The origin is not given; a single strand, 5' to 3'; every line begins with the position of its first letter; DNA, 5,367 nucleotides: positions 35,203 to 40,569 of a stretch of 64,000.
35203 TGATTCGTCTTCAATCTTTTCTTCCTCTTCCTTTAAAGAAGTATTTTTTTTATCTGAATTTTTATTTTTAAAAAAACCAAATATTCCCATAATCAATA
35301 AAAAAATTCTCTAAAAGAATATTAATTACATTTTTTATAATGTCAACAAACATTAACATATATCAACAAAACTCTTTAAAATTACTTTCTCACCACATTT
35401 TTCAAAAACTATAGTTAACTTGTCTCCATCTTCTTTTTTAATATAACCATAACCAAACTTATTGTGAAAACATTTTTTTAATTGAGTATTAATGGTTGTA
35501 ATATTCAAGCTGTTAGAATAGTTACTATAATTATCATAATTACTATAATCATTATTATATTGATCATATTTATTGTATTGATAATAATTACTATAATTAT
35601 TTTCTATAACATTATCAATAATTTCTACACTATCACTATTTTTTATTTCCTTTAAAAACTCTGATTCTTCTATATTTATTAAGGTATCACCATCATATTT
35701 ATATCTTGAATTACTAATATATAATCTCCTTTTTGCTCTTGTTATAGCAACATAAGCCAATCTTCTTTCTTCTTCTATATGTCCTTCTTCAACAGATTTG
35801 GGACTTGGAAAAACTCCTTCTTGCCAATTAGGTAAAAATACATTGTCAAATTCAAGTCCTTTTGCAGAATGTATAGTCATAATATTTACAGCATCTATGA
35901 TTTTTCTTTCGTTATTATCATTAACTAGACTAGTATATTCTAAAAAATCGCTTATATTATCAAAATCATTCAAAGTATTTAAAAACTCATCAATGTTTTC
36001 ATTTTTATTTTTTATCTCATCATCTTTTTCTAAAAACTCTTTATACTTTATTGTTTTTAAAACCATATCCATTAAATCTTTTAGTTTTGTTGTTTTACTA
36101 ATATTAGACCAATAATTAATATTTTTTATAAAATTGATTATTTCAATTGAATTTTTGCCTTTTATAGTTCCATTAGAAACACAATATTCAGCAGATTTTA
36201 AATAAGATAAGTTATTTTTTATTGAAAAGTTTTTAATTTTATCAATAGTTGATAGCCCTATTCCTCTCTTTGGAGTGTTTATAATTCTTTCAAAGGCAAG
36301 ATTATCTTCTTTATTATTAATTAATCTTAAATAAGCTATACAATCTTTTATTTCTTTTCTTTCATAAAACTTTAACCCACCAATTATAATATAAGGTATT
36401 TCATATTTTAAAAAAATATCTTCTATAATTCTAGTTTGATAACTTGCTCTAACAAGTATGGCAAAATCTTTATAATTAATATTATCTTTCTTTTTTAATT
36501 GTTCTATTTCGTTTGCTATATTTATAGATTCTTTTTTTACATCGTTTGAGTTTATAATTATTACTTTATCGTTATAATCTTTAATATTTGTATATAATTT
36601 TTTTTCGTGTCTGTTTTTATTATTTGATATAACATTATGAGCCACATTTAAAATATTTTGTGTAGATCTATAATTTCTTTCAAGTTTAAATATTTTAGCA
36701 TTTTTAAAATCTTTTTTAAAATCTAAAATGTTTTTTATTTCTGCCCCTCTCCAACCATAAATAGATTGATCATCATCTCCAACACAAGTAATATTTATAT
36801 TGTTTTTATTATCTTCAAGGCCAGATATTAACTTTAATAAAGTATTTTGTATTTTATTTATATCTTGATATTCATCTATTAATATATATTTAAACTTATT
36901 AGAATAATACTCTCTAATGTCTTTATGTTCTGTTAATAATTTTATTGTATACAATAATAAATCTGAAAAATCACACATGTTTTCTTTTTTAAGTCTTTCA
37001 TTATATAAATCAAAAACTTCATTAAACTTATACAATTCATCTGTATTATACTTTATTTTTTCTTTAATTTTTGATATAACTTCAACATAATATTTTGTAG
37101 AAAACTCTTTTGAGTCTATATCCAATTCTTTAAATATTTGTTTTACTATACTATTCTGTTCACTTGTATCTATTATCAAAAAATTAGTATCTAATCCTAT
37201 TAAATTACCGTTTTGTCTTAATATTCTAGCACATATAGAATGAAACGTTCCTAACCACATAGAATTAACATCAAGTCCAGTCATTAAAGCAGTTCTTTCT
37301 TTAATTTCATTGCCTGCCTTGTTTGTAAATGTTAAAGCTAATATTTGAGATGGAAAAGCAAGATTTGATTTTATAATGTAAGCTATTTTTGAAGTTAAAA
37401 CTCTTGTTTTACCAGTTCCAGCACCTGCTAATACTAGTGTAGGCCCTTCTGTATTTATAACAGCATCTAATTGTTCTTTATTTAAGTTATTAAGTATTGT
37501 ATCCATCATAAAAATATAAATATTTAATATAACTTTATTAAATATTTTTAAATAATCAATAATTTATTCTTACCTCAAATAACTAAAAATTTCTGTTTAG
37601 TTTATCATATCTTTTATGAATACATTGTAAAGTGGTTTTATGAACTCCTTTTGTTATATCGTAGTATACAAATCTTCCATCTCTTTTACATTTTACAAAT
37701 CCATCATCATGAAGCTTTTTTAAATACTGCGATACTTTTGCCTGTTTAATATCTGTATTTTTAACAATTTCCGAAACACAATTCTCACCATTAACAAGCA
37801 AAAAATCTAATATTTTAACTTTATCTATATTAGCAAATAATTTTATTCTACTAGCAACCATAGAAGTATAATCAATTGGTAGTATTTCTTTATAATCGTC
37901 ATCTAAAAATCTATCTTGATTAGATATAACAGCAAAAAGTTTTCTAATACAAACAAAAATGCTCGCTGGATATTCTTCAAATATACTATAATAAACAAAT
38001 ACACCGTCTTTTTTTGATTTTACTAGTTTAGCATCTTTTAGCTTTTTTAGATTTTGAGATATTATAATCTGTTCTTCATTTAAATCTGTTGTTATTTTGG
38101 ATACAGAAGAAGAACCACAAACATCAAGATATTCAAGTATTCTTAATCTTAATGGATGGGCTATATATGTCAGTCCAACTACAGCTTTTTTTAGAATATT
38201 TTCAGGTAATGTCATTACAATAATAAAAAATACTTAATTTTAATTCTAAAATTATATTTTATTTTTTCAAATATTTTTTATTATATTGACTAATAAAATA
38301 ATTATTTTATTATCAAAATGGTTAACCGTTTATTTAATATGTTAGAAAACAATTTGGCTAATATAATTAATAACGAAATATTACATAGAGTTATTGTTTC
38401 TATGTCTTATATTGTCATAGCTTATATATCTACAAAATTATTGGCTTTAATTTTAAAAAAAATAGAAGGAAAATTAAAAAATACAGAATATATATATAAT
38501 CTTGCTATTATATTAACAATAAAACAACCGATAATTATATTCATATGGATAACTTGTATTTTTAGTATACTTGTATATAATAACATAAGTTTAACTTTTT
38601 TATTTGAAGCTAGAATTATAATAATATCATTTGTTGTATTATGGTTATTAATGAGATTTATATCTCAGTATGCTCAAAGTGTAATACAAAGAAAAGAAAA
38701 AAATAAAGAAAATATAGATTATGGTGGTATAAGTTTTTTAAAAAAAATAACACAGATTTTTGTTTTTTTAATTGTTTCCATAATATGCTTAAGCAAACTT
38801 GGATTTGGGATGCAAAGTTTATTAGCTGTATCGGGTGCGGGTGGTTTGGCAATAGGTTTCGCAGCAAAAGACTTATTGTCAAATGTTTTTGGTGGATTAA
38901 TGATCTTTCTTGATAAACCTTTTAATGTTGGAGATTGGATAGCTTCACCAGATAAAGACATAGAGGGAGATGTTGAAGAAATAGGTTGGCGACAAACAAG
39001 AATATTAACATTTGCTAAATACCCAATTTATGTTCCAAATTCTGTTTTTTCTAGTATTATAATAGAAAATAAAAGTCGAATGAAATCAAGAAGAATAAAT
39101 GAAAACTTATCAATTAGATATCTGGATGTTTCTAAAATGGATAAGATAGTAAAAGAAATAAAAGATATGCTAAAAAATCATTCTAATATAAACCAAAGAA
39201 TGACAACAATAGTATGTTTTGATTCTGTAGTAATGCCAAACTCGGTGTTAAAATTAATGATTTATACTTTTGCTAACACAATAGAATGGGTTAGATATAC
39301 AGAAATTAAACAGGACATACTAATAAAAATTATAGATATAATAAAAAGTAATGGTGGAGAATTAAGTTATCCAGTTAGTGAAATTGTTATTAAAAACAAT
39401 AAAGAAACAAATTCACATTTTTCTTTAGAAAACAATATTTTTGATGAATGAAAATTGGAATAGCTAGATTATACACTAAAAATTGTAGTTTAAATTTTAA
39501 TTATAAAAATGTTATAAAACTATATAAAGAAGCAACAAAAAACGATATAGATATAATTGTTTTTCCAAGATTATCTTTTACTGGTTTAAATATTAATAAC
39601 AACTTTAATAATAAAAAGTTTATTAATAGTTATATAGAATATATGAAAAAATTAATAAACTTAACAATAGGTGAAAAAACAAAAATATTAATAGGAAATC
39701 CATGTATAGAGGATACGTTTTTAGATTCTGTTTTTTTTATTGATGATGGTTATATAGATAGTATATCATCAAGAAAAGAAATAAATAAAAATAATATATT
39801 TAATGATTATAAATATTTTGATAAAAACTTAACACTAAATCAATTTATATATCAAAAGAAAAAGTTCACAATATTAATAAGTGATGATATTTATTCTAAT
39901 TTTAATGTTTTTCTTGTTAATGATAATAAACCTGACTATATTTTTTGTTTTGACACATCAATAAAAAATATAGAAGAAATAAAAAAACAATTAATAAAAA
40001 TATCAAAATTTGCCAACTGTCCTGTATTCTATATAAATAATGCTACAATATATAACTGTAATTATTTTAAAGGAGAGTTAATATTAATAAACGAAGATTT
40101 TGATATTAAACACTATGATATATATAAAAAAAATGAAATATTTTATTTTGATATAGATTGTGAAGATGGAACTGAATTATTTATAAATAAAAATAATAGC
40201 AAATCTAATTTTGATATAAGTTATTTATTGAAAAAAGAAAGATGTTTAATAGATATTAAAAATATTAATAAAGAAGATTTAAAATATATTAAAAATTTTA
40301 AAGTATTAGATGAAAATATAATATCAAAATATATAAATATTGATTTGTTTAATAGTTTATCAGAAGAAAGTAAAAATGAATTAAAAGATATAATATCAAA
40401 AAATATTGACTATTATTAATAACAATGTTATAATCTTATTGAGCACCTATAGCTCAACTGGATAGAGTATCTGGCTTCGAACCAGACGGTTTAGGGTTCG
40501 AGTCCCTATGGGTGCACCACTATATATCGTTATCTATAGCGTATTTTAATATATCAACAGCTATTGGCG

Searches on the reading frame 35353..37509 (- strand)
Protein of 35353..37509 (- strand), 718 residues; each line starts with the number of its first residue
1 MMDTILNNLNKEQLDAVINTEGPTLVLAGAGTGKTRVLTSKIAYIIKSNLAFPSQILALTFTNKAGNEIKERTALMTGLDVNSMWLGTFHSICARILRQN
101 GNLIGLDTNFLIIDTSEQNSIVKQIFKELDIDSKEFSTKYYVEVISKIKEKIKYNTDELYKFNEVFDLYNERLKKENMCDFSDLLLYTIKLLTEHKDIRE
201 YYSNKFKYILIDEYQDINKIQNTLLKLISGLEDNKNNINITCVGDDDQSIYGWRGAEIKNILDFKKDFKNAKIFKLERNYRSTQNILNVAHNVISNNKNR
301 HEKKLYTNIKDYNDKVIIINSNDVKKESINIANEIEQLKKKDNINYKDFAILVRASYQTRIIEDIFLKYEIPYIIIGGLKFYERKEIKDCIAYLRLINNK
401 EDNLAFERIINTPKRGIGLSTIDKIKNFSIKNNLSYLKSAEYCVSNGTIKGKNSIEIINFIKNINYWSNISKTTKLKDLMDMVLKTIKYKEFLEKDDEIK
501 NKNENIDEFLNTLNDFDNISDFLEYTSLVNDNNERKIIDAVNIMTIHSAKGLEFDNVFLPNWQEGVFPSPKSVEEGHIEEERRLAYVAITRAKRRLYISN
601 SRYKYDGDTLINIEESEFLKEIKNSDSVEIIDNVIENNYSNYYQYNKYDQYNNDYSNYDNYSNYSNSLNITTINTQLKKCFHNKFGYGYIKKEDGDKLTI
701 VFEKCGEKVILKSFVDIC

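Call 11: search_protein_families(library=pfam, proteins=[window:35353-37509:-], max_evalue=0.0001)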
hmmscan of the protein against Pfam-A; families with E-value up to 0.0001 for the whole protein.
window:35353-37509:- (718 aa): 6 families
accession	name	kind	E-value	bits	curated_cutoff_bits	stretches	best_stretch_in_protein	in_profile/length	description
PF00580.27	UvrD-helicase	-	1.6e-82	277.7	23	1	9-269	1-271/271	UvrD/REP helicase N-terminal domain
PF13361.12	UvrD_C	-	7.9e-74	249.6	25.6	1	275-602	2-349/350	UvrD-like helicase C-terminal domain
PF13245.12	AAA_19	-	2.3e-20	73.6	25.1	1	16-252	4-132/134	AAA domain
PF13538.12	UvrD_C_2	-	6.4e-11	42.4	27.4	1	543-598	4-51/52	UvrD-like helicase C-terminal domain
PF01443.25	Viral_helicase1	-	1.6e-05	25.3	21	0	510-598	153-226/228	Viral superfamily 1 RNA helicase core domain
PF13604.12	AAA_30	-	3.9e-05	23.9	27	0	9-75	2-68/191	AAA domain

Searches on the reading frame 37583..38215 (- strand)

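Call 7: search_protein_families(library=pfam, proteins=[window:37583-38215:-], max_evalue=0.001)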
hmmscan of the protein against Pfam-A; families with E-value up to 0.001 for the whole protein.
window:37583-38215:- (210 aa): 15 families
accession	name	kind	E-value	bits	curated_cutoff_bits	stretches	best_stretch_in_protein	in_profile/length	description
PF01022.26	HTH_5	-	7.7e-18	64.6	22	2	132-175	4-46/47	Bacterial regulatory protein, arsR family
PF01978.25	TrmB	-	1.8e-08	34.5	25.6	1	137-185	15-63/68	Sugar-specific transcriptional regulator TrmB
PF24034.1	DUF7343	-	1.3e-07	31.8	27.6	1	148-181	22-55/62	Domain of unknown function (DUF7343)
PF13412.12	HTH_24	-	2e-07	30.9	21.9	1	134-175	7-48/48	Winged helix-turn-helix DNA-binding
PF02002.24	TFIIE_alpha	-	4.2e-07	30.2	22.9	1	125-179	8-62/105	TFIIE alpha subunit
PF12840.13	HTH_20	-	5.2e-07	30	27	1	18-67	1-50/51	Helix-turn-helix domain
PF13463.12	HTH_27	-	9.9e-07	29.4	22.2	0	142-189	16-66/68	Winged helix DNA-binding domain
PF13601.12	HTH_34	-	1e-06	29.2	27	0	133-179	3-49/80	Winged helix DNA-binding domain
PF14947.12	HTH_45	-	1.5e-06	28.5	25.5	0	135-181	11-55/77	Winged helix-turn-helix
PF12802.13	MarR_2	-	2.5e-06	28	27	0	135-181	10-60/61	MarR family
PF25212.1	HVO_A0114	-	1.4e-05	25.2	27.6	0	20-72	21-73/84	HVO_A0114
PF01325.25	Fe_dep_repress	-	6.7e-05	23.5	26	0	148-179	26-57/60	Iron dependent repressor, N-terminal DNA binding domain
PF24270.1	HTH_Cmi2_C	-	8.4e-05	23.3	27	0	140-179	84-123/125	Cmi2, C-terminal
PF10007.15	DUF2250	-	0.00025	21.6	24.4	0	130-177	8-55/93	Uncharacterized protein conserved in archaea (DUF2250)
PF22381.2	Staph_reg_Sar_Rot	-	0.00097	19.6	27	0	132-189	16-76/85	Transcriptional regulator SarA/Rot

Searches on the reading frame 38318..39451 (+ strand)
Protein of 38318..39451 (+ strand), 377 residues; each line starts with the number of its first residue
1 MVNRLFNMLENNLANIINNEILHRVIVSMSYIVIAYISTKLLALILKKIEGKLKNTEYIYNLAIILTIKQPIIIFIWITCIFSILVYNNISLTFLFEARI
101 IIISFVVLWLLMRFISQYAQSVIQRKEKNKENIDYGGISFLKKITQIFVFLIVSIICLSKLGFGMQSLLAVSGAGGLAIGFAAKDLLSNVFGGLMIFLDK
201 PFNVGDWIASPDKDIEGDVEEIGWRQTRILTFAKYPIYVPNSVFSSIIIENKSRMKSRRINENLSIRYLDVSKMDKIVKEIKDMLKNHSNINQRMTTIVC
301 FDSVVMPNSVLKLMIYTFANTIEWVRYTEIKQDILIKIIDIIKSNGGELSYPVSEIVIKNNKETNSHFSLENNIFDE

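Call 7: search_protein_families(library=pfam, proteins=[window:38318-39451:+], max_evalue=0.001)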
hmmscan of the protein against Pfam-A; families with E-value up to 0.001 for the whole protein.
window:38318-39451:+ (377 aa): 4 families
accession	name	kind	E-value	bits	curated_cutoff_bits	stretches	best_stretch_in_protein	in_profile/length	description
PF00924.24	MS_channel_2nd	-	3.3e-19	69.2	20.2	1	185-254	1-68/68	Mechanosensitive ion channel, beta-domain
PF24956.1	Msl2-3_C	-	6.3e-09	36.4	29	1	259-343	2-87/87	Mechanosensitive ion channel protein 2/3 C-terminal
PF21082.3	MS_channel_3rd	-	3e-08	34.4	21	1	270-346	12-85/88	Mechanosensitive ion channel MscS, C-terminal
PF21088.3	MS_channel_1st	-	0.0001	22.6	23.1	1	143-184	1-42/42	Mechanosensitive ion channel, transmembrane helices 2/3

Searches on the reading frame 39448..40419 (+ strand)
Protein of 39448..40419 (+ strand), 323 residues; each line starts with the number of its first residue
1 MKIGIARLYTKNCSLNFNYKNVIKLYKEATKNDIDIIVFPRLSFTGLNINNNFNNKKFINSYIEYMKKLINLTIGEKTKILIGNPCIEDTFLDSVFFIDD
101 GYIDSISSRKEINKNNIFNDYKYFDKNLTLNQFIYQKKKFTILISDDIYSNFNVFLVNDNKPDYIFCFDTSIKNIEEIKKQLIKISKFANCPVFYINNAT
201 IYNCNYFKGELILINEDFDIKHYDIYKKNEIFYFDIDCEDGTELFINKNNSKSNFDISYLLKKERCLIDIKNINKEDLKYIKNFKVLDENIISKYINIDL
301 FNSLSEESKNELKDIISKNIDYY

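Call 7: search_protein_families(library=pfam, proteins=[window:39448-40419:+], max_evalue=0.001)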
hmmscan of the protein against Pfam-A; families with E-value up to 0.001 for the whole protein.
window:39448-40419:+ (323 aa): 0 families

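Call 76: search_protein_families(library=ncbifam, proteins=[window:39448-40419:+], max_evalue=1)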
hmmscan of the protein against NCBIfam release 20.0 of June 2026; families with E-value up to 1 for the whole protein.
window:39448-40419:+ (323 aa): 4 families
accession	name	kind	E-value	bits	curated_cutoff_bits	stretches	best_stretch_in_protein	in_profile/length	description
NF010588.0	PRK13981.1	equivalog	9e-17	60.7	479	1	1-236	5-244/546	NAD+ synthase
NF002730.0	PRK02628.1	equivalog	3e-10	38.9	473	1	2-134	14-147/677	NAD(+) synthase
NF040852.1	nitrile_Arch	equivalog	0.0027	16.9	500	1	1-55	1-55/262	nitrilase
TIGR01469.1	cobA_cysG_Cterm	equivalog_domain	0.26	11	185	1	172-219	171-218/238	uroporphyrinogen-III C-methyltransferase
